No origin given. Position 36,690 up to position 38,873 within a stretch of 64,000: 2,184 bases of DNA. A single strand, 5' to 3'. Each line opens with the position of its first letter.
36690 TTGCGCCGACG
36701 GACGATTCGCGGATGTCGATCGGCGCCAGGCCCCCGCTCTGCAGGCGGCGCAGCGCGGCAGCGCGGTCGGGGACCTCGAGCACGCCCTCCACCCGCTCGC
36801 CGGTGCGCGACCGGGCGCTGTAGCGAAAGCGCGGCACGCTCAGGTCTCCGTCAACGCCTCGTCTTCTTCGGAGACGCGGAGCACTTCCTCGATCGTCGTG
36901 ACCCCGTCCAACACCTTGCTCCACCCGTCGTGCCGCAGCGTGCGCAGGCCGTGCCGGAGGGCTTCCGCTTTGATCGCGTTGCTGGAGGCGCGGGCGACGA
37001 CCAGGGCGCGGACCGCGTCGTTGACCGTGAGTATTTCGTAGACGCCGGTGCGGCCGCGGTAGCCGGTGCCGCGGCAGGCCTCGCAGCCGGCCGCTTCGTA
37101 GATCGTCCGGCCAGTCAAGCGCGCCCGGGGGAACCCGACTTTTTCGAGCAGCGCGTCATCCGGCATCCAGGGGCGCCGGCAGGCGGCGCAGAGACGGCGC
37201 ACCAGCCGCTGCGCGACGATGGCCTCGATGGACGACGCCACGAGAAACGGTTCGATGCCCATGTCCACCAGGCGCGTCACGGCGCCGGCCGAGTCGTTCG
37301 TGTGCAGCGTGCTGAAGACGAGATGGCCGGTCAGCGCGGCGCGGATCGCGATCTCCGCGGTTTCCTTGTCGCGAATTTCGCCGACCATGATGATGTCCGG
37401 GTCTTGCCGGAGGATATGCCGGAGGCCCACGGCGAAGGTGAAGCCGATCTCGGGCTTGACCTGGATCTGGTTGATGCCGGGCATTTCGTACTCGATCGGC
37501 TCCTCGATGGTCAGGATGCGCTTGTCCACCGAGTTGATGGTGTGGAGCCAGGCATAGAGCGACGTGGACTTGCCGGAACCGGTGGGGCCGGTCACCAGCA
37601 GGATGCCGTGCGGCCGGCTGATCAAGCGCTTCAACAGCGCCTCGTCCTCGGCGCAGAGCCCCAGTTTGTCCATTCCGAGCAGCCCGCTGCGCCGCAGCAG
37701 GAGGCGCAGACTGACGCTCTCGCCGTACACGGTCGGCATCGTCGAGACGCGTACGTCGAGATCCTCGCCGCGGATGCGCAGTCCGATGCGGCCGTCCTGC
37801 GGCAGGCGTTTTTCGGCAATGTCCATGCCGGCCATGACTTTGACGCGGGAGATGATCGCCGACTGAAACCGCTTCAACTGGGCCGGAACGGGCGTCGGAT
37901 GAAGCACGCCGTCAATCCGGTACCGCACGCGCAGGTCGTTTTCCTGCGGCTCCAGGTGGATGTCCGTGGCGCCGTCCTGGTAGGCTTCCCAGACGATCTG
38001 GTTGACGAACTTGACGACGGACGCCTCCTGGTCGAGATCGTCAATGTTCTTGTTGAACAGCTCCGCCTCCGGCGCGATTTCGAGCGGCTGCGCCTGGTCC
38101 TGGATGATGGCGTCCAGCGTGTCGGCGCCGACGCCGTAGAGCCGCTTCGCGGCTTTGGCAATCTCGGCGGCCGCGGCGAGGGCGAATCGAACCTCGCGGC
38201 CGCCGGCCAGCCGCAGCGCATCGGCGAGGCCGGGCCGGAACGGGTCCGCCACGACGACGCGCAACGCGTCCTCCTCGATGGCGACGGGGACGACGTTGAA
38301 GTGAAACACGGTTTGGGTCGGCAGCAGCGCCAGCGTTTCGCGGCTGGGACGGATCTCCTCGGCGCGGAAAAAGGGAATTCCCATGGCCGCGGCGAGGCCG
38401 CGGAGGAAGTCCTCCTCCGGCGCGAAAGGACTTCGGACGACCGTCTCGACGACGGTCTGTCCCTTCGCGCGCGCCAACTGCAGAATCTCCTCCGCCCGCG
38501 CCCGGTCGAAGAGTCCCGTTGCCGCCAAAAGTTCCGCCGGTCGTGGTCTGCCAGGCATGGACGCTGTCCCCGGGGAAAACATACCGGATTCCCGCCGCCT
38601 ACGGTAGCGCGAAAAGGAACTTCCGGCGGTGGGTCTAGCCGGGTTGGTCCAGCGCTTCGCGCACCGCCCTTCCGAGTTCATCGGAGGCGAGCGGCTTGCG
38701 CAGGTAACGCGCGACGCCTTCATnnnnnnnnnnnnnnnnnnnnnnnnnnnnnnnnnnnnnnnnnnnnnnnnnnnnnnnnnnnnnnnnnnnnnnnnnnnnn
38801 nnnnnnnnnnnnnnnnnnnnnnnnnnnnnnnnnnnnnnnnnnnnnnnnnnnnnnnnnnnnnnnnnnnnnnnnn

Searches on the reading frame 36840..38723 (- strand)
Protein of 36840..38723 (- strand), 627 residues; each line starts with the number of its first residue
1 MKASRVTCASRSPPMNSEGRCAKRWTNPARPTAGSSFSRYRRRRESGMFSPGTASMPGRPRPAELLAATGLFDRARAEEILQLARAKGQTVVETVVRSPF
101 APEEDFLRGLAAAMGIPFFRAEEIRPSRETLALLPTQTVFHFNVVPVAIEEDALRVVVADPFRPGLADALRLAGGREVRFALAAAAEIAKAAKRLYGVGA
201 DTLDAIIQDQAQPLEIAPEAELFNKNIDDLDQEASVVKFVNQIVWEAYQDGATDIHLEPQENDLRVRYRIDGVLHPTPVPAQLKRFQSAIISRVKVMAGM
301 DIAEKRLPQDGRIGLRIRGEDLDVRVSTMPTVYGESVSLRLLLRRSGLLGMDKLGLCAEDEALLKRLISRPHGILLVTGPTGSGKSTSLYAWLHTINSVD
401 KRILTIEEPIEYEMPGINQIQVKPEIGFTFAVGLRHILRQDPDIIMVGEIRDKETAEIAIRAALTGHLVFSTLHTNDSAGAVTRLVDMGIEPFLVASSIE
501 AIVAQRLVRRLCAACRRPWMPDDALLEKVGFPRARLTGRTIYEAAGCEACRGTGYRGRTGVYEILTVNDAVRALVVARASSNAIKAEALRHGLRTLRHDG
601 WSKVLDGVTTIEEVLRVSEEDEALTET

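Call 4: search_protein_families(library=pfam, proteins=[window:36840-38723:-])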
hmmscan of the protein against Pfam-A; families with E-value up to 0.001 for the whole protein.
window:36840-38723:- (627 aa): 3 families
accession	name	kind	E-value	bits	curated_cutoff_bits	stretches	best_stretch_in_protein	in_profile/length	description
PF00437.27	T2SSE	-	2.2e-137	458.1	24.9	1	231-616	3-370/370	Type II/IV secretion system protein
PF05157.20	MshEN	-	9.4e-15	54.8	23.1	1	114-198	1-86/90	MshEN domain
PF13604.12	AAA_30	-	0.00031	21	27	0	359-399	5-45/191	AAA domain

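Call 23: find_homologous_proteins(query=window:36840-38558:-)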
Query window:36840-38558:- (572 aa): 8000 proteins with E <= 0.001 among 8000 candidates; the best 120 are listed.
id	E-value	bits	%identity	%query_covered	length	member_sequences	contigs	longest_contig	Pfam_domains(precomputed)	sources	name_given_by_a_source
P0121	0.0e+0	1228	100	98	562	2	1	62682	PF05157.21,PF00437.27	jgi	-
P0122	0.0e+0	1140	91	99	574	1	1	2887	PF05157.21,PF00437.27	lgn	-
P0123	0.0e+0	1131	90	99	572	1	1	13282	PF05157.21,PF00437.27,PF13604.13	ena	-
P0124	0.0e+0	1076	86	99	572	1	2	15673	PF05157.21,PF00437.27,PF13604.13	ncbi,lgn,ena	-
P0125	7.7e-296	1000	81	99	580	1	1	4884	PF05157.21,PF00437.27,PF13604.13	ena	-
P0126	6.7e-284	961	78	99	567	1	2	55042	PF05157.21,PF00437.27,PF13604.13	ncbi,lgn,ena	-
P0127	2.2e-270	916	73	99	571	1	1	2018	PF05157.21,PF00437.27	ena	-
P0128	6.0e-270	915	73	99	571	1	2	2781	PF05157.21,PF00437.27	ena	-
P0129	3.5e-268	909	73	100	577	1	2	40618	PF05157.21,PF00437.27,PF13604.13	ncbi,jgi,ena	-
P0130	4.2e-267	905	73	99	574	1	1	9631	PF05157.21,PF00437.27,PF13604.13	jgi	jgi:type II secretion system protein E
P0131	3.0e-266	902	71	99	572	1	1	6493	PF05157.21,PF00437.27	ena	-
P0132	1.1e-265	901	71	99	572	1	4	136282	PF05157.21,PF00437.27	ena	-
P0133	1.2e-265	901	71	99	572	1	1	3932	PF05157.21,PF00437.27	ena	-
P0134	1.5e-265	900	73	99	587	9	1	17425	PF05157.21,PF00437.27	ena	-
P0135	1.7e-265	900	71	98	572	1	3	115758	PF05157.21,PF00437.27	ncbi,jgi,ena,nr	ncbi:MAG TPA: GspE/PulE family protein [Kiritimatiellia bacterium]|nr:GspE/PulE family protein [Kiri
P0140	3.8e-263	892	73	98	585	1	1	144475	PF05157.21,PF00437.27,PF13604.13,PF13191.13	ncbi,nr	ncbi:MAG: GspE/PulE family protein [Kiritimatiellae bacterium]|nr:GspE/PulE family protein [Kiritima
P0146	9.7e-261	884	72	98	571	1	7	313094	PF05157.21,PF00437.27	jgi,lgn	jgi:type II secretion system protein E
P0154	9.4e-260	881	70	99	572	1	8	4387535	PF05157.21,PF00437.27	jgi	jgi:type II secretion system protein E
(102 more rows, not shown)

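Call 24: find_encoding_contigs(protein=P0123, flank=10000, max_places=2)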
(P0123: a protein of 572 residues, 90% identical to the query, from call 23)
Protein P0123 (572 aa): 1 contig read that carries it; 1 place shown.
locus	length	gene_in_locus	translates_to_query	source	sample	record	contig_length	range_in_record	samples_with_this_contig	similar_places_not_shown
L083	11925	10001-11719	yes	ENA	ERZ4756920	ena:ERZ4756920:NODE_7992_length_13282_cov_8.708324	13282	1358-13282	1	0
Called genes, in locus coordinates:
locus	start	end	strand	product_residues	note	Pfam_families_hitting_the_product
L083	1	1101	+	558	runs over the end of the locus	PF00005:ABC_tran, PF02463:SMC_N (faint), PF13191:AAA_16 (faint), PF13304:AAA_21 (faint), PF13476:AAA_23 (faint), PF13521:AAA_28 (faint), PF12848:ABC_tran_Xtn, PF00005:ABC_tran, +1 more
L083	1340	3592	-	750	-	PF22842:Pel9A-like_beta_helix (faint), PF05048:NosD (faint), PF13229:Beta_helix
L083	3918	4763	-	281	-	PF08543:Phos_pyr_kin, PF00294:PfkB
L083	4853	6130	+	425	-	PF00275:EPSP_synthase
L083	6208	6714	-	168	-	PF00011:HSP20, PF17886:ArsA_HSP20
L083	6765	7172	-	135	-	PF00011:HSP20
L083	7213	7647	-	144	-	PF00011:HSP20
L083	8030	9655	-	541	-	PF00501:AMP-binding, PF13193:AMP-binding_C (weak)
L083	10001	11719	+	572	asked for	PF05157:MshEN, PF13604:AAA_30 (faint), PF00437:T2SSE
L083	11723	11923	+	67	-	?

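Call 25: find_encoding_contigs(protein=P0124, flank=10000, max_places=2)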
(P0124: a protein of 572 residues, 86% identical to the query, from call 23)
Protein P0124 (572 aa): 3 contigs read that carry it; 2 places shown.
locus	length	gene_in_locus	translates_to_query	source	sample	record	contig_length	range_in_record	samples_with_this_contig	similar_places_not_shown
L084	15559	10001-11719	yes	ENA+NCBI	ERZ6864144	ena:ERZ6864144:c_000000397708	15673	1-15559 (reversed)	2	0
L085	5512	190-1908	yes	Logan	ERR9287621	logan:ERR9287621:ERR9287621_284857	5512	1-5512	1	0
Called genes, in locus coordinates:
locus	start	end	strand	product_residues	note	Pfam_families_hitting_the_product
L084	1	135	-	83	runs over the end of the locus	?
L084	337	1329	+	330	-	PF14237:GYF_2, PF06161:DUF975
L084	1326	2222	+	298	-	PF13489:Methyltransf_23, PF08241:Methyltransf_11, PF08242:Methyltransf_12 (weak), PF13649:Methyltransf_25 (weak)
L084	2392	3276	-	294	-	PF00037:Fer4 (weak), PF12837:Fer4_6, PF13237:Fer4_10, PF14697:Fer4_21 (weak), PF12838:Fer4_7 (weak), PF13187:Fer4_9 (weak), PF27217:AF_0155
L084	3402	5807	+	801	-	PF20581:DUF6785, PF20580:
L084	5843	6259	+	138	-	PF01894:YjbQ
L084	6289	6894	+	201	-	PF01914:MarC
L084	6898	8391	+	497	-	PF11013:DUF2851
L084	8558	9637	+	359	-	PF03773:ArsP_1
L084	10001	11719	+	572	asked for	PF05157:MshEN, PF13604:AAA_30 (faint), PF00437:T2SSE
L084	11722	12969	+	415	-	PF28597:T2SSF_N, PF00482:T2SSF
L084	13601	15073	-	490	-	PF00149:Metallophos, PF12850:Metallophos_2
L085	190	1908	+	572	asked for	PF05157:MshEN, PF13604:AAA_30 (faint), PF00437:T2SSE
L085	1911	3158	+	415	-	PF28597:T2SSF_N, PF00482:T2SSF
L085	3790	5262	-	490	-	PF00149:Metallophos, PF12850:Metallophos_2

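Call 26: find_encoding_contigs(protein=P0126, flank=10000, max_places=2)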
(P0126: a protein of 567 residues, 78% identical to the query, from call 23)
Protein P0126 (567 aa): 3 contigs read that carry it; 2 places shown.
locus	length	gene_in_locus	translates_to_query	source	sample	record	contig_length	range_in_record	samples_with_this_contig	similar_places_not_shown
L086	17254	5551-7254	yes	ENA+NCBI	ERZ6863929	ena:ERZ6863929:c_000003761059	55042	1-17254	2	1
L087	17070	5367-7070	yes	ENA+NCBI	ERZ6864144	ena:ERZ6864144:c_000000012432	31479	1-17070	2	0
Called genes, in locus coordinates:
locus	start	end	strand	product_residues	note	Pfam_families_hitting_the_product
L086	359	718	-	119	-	PF01155:HypA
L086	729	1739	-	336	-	PF00586:AIRS, PF02769:AIRS_C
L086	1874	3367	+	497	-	PF00004:AAA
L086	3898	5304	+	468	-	PF00919:UPF0004, PF04055:Radical_SAM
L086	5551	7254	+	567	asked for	PF05157:MshEN, PF13604:AAA_30 (faint), PF00437:T2SSE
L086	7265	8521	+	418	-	PF28597:T2SSF_N, PF00482:T2SSF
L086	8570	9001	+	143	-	PF07963:N_methyl (weak), PF08334:T2SSG, PF22434:PilW_C (weak)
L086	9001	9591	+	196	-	-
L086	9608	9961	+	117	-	-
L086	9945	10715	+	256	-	-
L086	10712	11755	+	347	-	PF21687:T2SSK_1st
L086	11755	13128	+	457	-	PF05137:PilN (weak)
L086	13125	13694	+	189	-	-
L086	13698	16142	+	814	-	PF21305:type_II_gspD_N0, PF03958:Secretin_N, PF00263:Secretin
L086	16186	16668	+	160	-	-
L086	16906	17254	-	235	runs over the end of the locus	-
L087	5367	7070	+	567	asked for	PF05157:MshEN, PF13604:AAA_30 (faint), PF00437:T2SSE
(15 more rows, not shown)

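Call 32: search_protein_families(library=ncbifam, proteins=[window:36840-38558:-], max_evalue=0.00001)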
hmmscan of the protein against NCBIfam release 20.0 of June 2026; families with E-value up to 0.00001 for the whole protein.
window:36840-38558:- (572 aa): 19 families
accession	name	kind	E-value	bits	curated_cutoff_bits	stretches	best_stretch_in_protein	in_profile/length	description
TIGR02533.1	type_II_gspE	equivalog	5.8e-183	609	630.25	1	79-562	4-485/486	type II secretion system ATPase GspE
TIGR02538.1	type_IV_pilB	equivalog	6.2e-172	573.1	675.65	1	9-564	4-563/564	type IV-A pilus assembly ATPase PilB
NF053534.1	T4PilAsmATPsTfpB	equivalog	4.8e-138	461.1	850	1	85-563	103-582/584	type IV pilus assembly ATPase TfpB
NF007755.0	PRK10436.1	equivalog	5.6e-131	437.4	617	1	87-563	17-459/465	type II secretion system protein GspE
NF041000.1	ATPase_ComGA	equivalog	4e-75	252.3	300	1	187-454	2-266/267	competence type IV pilus ATPase ComGA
TIGR01420.1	pilT_fam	subfamily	3.1e-52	177.9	319.1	1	186-455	3-270/343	PilT/PilU family type 4a pilus ATPase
TIGR02525.1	plasmid_TraJ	equivalog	2.3e-26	92.6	368.3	1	235-433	68-272/372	plasmid transfer ATPase TraJ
TIGR02524.1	dot_icm_DotB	equivalog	4.5e-23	82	463.3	1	313-433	130-259/358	Dot/Icm type IV secretion system ATPase DotB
TIGR02782.1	TrbB_P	equivalog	6.6e-15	55.2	304.55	1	307-433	127-255/303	P-type conjugative transfer ATPase TrbB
NF058587.1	archaellum_moto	equivalog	1.1e-14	54.1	550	1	320-436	278-399/527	archaellum flagellar ATPase motor FlaI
TIGR03819.1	heli_sec_ATPase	hypoth_equivalog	7.8e-14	51.6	373.15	1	237-447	101-314/340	TadA family conjugal transfer-associated ATPase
TIGR02788.1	VirB11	equivalog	8.2e-14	51.3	249.95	1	309-435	137-267/308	P-type DNA transfer ATPase VirB11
NF010469.0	PRK13894.1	subfamily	4.1e-13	49.4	508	1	305-433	138-267/320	conjugal transfer ATPase TrbB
NF053672.1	bindosome_BasE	exception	1.1e-10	40.9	1000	1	319-432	272-390/512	bindosome assembly system ATPase subunit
NF010407.0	PRK13833.1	subfamily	5.1e-09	36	499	1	308-434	136-263/323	conjugal transfer protein TrbB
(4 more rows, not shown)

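Call 38: find_encoding_contigs(protein=P0135, flank=10000, max_places=2)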
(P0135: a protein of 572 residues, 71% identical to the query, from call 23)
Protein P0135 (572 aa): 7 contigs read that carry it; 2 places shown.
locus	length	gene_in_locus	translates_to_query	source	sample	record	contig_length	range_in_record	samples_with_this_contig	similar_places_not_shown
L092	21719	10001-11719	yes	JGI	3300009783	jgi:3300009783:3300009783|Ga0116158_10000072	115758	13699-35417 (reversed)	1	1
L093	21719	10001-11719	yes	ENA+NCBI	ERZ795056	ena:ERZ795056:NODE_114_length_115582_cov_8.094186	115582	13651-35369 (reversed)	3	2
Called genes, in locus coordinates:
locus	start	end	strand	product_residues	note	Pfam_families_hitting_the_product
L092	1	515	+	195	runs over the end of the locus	-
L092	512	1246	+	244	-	PF00849:PseudoU_synth_2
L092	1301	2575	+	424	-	-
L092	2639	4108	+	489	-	PF13231:PMT_2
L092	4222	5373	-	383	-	PF20706:GT4-conflict (weak), PF00534:Glycos_transf_1, PF13692:Glyco_trans_1_4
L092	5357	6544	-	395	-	PF13439:Glyco_transf_4 (faint), PF13579:Glyco_trans_4_4 (faint), PF00534:Glycos_transf_1, PF13692:Glyco_trans_1_4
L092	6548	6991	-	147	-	-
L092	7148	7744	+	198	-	PF03162:Y_phosphatase2, PF13350:Y_phosphatase3 (faint), PF22741:PTP-NADK, PF22784:PTP-SAK, PF22785:Tc-R-P, PF00782:DSPc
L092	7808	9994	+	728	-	PF01590:GAF (faint), PF00989:PAS, PF08447:PAS_3 (weak), PF08448:PAS_4, PF13426:PAS_9, PF00512:HisKA, PF02518:HATPase_c, PF00072:Response_reg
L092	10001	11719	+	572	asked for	PF05157:MshEN, PF00437:T2SSE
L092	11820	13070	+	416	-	PF28597:T2SSF_N, PF00482:T2SSF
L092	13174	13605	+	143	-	PF07963:N_methyl (weak), PF08334:T2SSG, PF22434:PilW_C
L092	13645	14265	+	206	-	-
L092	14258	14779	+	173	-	PF07963:N_methyl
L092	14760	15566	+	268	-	PF07963:N_methyl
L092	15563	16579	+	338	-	PF21687:T2SSK_1st, PF03934:T2SSK (faint)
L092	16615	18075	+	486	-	PF05137:PilN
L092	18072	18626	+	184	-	PF10741:T2SSM_b (faint)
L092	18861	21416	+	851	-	PF21305:type_II_gspD_N0, PF03958:Secretin_N, PF00263:Secretin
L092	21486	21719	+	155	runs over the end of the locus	-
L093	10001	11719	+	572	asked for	PF05157:MshEN, PF00437:T2SSE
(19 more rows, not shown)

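Call 39: find_related_loci(query=window:36840-38558:-, collection=metagenome_contigs, flank=10000)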
Query window:36840-38558:- (572 aa) in metagenome_contigs; peptide patterns used: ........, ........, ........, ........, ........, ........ (x = any residue, [..] = any of these).
600 stretches matched a pattern (row limit reached: there are more); 600 encode a relative of the query (tblastn E <= 1e-3); the best 80 are kept; 80 distinct loci.
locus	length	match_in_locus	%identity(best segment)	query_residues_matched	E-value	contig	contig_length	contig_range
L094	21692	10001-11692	73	8-572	0e+0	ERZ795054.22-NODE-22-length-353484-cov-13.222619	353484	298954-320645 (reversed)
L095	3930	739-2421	69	6-568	0e+0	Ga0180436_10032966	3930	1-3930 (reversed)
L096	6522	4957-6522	61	1-525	0e+0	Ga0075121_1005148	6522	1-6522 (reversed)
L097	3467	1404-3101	56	1-567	0e+0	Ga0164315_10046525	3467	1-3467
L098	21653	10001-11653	50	10-564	1e-176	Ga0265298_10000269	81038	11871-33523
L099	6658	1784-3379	49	30-567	1e-160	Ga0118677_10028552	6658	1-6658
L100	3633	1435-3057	43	4-563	1e-159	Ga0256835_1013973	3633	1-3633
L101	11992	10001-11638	47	21-567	9e-152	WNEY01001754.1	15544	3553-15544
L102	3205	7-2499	44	30-562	9e-159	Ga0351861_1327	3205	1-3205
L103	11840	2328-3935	47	34-566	1e-151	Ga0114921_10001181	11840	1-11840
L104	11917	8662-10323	46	8-565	5e-150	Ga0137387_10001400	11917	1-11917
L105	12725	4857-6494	47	21-567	1e-149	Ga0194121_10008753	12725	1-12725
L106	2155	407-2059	47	11-566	7e-160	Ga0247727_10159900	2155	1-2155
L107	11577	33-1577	48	45-565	3e-148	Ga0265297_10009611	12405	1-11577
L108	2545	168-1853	42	4-566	3e-157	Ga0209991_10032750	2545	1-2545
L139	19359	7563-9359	40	6-570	6e-138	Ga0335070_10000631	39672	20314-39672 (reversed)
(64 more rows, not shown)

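Call 42: search_protein_families(library=pfam, proteins=[L094:5986-6885:+, L094:7118-8158:+, L094:6860-8182:-, L094:8162-9712:+, L094:8311-9750:+, L094:13008-13520:+, L094:18293-21061:+], max_evalue=0.0001)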
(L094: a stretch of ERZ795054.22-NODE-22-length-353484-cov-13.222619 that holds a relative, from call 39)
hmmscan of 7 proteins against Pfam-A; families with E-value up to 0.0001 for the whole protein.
L094:5986-6885:+ (299 aa): 6 families
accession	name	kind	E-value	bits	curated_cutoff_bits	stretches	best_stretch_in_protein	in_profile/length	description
PF01926.29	MMR_HSR1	-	1.1e-21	77.5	21.9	1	15-128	2-112/113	50S ribosome-binding GTPase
PF07650.23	KH_2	-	1.6e-14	53.9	22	1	210-285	1-77/78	KH domain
PF00350.29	Dynamin_N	-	4.3e-11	43.6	27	1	15-50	1-36/168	Dynamin family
PF02421.24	FeoB_N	-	2.2e-09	37.4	27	1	15-136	3-121/156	Ferrous iron transport protein B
PF00009.33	GTP_EFTU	-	1.7e-08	34.7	26.5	0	61-175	70-187/188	Elongation factor Tu GTP binding domain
PF04548.22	AIG1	-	3.7e-06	26.8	27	1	16-107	4-99/212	AIG1 family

L094:7118-8158:+ (346 aa): 2 families
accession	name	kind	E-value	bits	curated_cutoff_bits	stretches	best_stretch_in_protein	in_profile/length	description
PF02769.27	AIRS_C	-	6.8e-21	75.5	23.1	1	157-315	1-150/156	AIR synthase related protein, C-terminal domain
PF00586.29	AIRS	-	2.1e-09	38.2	24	1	36-139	3-107/112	AIR synthase related protein, N-terminal domain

L094:6860-8182:- (440 aa): 0 families

L094:8162-9712:+ (516 aa): 9 families
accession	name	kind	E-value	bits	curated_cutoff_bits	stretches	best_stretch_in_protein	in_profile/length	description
PF13432.12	TPR_16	-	1.6e-11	44.8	32.7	1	443-505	3-65/65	Tetratricopeptide repeat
PF07719.23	TPR_2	-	9e-11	41.5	27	0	471-504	1-34/34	Tetratricopeptide repeat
PF14559.12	TPR_19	-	1.4e-10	41.7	25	1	449-512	3-66/68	Tetratricopeptide repeat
PF13414.12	TPR_11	-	1.8e-08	34.4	26.8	1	449-485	6-42/42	TPR repeat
PF13181.12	TPR_8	-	4.5e-08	33.1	25.7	0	471-504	1-34/34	Tetratricopeptide repeat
PF13431.12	TPR_17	-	3.8e-07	30.3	24.4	0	461-490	3-32/34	Tetratricopeptide repeat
PF23914.1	TPR_CcmH_CycH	-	2.4e-05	24.7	42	0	460-508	39-87/158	Cytochrome c-type biogenesis protein H TPR domain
PF13424.12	TPR_12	-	4.8e-05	23.9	30.1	0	439-501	5-75/77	Tetratricopeptide repeat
PF13428.12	TPR_14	-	6.9e-05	23.6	23.5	0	472-508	2-38/44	Tetratricopeptide repeat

L094:8311-9750:+ (479 aa): 0 families

L094:13008-13520:+ (170 aa): 2 families
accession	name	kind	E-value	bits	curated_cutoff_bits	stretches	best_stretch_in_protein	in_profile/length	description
PF08334.16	T2SSG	-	8.2e-19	68.1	21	1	72-159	4-100/108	Type II secretion system (T2SS), protein G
PF07963.17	N_methyl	-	6.5e-08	32.3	21.2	1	41-66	1-26/27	Prokaryotic N-terminal methylation motif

L094:18293-21061:+ (922 aa): 3 families
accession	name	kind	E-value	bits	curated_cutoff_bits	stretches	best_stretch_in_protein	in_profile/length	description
PF00263.26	Secretin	-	2.3e-46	157.9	27.5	1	633-792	5-168/169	Bacterial type II and III secretion system protein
PF03958.22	Secretin_N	-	1.5e-38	131.2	28.2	3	412-528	1-65/69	Bacterial type II/III secretion system short domain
PF21305.2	type_II_gspD_N0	-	2e-07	31.2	27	1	129-200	1-71/71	GspD-like, N0 domain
